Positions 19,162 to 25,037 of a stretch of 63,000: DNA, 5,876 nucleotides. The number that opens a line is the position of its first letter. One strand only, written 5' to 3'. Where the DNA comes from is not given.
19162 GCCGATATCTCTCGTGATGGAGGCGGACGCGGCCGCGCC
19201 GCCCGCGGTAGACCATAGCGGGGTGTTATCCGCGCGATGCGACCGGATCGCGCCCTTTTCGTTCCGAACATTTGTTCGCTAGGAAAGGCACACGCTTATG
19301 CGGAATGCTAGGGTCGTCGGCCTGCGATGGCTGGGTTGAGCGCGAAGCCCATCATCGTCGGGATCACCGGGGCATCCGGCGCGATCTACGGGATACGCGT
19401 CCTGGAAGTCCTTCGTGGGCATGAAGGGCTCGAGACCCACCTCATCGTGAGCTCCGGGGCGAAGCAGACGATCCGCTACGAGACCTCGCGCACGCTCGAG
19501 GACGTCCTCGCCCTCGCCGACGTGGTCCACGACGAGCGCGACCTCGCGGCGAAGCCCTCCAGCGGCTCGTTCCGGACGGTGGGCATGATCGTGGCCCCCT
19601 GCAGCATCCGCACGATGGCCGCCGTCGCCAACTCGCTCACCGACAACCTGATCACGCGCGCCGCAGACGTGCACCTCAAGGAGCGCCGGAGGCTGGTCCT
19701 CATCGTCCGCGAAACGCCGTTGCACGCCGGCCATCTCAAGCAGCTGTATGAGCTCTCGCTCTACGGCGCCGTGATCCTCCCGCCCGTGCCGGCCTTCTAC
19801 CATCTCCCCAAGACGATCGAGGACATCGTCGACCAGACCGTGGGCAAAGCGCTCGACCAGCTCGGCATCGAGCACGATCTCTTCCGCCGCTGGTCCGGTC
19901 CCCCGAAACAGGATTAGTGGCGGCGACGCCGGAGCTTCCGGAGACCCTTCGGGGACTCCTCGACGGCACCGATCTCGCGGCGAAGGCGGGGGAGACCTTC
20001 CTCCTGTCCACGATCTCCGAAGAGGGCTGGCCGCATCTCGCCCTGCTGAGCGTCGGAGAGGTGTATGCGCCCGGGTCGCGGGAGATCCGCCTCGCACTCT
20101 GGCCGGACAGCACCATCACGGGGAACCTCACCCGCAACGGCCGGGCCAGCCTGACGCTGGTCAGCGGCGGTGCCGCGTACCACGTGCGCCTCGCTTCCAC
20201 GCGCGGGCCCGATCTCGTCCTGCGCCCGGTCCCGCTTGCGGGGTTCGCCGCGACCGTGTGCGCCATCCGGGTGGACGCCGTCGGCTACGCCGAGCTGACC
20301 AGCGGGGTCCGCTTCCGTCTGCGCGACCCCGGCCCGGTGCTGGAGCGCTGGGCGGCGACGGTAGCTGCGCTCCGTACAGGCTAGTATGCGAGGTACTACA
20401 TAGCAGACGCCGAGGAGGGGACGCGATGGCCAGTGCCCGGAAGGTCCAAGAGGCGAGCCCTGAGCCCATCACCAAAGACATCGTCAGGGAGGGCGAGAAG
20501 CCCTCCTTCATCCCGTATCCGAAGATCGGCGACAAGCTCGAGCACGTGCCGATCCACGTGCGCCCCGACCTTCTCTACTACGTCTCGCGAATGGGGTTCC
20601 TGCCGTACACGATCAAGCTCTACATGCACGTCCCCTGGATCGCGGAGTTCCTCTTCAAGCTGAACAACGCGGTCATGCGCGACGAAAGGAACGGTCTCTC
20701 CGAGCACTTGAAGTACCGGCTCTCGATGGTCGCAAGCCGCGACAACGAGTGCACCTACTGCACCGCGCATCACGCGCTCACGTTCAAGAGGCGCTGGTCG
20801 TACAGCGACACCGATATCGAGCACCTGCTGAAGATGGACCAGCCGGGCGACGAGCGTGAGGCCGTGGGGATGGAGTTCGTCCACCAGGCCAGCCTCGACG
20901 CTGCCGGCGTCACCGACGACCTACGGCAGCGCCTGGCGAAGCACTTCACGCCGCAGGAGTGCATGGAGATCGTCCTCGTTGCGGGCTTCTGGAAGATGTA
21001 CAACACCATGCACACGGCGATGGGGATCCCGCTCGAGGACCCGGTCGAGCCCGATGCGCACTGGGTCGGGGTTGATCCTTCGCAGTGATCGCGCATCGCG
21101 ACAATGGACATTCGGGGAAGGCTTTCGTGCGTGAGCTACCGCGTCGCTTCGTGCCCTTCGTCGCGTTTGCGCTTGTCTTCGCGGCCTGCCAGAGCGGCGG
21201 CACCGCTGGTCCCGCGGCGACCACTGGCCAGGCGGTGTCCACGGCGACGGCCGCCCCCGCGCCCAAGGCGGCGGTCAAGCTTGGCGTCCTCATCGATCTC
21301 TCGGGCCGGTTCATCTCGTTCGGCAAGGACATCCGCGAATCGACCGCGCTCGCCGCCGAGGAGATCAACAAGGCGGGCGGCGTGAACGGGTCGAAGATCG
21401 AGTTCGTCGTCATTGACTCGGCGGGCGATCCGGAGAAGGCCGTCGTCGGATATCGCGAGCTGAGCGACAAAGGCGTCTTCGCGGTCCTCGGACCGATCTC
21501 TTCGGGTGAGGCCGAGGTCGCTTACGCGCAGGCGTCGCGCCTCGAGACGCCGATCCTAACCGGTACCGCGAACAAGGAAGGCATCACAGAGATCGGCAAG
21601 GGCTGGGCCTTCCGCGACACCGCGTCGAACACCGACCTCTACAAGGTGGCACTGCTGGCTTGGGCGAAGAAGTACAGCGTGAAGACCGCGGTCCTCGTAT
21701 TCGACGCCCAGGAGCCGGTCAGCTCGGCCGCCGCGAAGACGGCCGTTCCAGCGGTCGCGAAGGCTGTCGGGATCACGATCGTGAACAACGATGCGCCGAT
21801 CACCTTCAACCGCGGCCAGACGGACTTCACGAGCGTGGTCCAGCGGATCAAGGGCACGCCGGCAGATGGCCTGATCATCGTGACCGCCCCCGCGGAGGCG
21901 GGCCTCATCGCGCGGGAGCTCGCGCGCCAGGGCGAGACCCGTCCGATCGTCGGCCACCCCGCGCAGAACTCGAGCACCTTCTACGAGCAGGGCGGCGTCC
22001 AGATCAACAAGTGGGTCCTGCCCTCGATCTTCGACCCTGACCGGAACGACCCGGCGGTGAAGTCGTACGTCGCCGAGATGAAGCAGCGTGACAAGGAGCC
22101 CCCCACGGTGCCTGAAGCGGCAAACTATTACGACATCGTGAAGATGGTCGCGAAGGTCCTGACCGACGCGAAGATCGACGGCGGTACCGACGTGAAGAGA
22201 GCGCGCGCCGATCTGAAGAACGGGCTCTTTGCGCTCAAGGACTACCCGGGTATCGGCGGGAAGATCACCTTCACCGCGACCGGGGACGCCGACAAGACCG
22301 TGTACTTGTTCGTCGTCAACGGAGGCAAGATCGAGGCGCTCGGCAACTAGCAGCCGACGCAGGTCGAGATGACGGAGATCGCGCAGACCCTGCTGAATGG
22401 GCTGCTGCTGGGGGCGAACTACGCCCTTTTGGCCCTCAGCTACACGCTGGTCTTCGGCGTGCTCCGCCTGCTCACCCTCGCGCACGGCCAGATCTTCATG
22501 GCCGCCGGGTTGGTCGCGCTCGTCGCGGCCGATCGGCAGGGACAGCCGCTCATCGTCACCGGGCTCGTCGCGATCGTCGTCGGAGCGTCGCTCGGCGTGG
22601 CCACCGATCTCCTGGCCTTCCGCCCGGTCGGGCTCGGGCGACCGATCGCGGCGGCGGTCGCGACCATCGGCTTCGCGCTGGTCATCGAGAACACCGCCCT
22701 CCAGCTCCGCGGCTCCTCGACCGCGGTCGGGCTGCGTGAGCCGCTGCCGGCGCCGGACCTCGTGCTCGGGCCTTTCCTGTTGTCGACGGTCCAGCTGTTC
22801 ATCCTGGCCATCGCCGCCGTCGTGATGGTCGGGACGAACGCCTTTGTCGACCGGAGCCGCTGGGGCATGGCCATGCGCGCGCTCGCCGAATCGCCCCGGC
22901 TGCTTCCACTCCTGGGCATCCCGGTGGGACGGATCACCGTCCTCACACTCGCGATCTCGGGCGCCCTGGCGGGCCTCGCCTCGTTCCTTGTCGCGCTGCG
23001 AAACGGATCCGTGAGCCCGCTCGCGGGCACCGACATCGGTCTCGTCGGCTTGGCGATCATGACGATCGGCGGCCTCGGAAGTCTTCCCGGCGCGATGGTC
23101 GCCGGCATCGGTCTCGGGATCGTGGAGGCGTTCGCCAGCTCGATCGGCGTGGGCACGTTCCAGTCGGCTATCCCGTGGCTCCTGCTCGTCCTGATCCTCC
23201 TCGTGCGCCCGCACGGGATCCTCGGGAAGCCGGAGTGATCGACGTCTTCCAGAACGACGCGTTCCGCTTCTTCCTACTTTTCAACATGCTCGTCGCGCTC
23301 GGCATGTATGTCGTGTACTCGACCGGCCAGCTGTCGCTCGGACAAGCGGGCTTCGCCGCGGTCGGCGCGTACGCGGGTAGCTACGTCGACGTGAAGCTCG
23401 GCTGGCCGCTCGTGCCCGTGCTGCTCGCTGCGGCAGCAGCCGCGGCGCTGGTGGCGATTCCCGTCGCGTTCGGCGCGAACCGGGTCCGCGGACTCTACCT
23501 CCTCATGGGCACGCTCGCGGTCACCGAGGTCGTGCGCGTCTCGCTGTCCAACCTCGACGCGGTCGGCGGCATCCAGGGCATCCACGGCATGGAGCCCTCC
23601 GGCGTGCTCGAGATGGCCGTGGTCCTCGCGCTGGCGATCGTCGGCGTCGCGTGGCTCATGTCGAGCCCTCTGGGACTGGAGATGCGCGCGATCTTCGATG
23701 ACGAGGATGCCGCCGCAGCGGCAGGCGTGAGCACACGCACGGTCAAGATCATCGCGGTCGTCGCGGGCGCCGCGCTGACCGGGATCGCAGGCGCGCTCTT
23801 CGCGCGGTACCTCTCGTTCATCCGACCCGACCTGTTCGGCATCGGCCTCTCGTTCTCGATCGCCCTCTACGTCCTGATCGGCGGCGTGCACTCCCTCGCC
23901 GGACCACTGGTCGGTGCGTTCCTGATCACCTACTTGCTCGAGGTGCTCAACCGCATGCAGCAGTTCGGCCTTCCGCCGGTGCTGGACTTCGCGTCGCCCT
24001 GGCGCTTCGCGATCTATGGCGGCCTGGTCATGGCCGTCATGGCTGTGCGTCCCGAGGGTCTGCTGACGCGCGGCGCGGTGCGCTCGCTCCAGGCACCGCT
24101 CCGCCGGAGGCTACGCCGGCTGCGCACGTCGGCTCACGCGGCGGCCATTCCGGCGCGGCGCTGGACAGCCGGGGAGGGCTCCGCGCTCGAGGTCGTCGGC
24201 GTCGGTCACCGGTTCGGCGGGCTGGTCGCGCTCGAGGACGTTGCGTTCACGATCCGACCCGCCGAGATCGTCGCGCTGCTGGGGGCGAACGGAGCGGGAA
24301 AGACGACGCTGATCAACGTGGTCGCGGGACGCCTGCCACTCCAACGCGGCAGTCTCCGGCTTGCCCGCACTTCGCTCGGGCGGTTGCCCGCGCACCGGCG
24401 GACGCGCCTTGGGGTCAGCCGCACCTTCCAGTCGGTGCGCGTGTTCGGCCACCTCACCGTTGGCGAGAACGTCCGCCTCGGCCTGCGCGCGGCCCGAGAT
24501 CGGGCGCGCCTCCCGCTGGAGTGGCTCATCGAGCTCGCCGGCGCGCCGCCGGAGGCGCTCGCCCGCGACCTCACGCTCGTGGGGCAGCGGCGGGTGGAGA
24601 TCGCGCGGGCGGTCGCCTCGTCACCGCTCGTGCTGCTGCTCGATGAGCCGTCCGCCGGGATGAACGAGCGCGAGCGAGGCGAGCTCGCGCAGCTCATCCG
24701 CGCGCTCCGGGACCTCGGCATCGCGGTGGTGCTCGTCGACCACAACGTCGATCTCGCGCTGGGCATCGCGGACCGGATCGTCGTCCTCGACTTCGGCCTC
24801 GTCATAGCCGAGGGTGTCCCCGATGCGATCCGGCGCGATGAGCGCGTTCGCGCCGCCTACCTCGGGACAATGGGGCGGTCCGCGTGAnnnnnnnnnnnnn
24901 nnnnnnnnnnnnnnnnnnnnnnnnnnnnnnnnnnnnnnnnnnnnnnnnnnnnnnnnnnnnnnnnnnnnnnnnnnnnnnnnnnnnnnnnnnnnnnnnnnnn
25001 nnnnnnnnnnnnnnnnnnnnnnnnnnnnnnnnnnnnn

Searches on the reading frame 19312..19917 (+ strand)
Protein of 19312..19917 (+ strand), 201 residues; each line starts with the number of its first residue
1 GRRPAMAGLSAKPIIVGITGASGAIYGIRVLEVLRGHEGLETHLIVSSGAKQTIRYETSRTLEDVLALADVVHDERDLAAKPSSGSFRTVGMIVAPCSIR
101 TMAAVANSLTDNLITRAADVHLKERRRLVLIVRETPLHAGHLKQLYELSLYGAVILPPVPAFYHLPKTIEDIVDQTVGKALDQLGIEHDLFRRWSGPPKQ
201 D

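Call 62: search_protein_families(library=pfam, proteins=[window:19312-19917:+], max_evalue=0.00001)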
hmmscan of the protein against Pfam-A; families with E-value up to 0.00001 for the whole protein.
window:19312-19917:+ (201 aa): 1 family
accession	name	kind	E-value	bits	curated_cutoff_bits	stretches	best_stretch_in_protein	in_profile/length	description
PF02441.25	Flavoprotein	-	1.3e-42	145.6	22.7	1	13-184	2-162/162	Flavoprotein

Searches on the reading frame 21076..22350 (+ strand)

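Call 62: search_protein_families(library=pfam, proteins=[window:21076-22350:+], max_evalue=0.00001)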
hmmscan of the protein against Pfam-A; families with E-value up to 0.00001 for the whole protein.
window:21076-22350:+ (424 aa): 3 families
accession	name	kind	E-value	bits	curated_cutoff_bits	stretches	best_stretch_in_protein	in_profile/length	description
PF13458.12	Peripla_BP_6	-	5.2e-47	161.6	31.7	1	67-418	2-343/343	Periplasmic binding protein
PF01094.35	ANF_receptor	-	2.6e-14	53.5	25.4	1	89-411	5-347/353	Receptor family ligand binding region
PF13433.12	Peripla_BP_5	-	3.1e-10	40.2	27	1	67-144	1-79/363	Periplasmic binding protein domain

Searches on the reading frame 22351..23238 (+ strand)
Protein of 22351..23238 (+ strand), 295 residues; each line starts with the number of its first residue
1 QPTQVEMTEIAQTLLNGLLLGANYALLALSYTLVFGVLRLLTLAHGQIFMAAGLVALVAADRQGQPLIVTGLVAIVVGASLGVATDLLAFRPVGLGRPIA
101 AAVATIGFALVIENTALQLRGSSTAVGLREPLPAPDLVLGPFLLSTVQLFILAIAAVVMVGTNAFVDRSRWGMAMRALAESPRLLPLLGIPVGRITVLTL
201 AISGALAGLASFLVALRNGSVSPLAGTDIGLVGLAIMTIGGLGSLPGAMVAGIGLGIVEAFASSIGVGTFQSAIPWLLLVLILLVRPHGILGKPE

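Call 62: search_protein_families(library=pfam, proteins=[window:22351-23238:+], max_evalue=0.00001)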
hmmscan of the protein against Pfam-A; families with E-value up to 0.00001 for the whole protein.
window:22351-23238:+ (295 aa): 1 family
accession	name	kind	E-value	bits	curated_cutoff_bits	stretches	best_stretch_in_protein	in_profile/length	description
PF02653.21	BPD_transp_2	-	5.2e-32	111.5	26.8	1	14-283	2-269/269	Branched-chain amino acid transport system / permease component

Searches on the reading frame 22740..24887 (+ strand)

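Call 62: search_protein_families(library=pfam, proteins=[window:22740-24887:+], max_evalue=0.00001)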
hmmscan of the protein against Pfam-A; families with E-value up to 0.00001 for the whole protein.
window:22740-24887:+ (715 aa): 3 families
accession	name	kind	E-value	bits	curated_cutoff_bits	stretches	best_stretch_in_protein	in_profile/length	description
PF02653.21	BPD_transp_2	-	8.7e-31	107.5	26.8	1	183-433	13-268/269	Branched-chain amino acid transport system / permease component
PF00005.33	ABC_tran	-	6.4e-23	82.3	25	1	498-638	1-136/137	ABC transporter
PF12399.14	BCA_ABC_TP_C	-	5.8e-10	39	25.5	1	688-710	2-24/27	Branched-chain amino acid ATP-binding cassette transporter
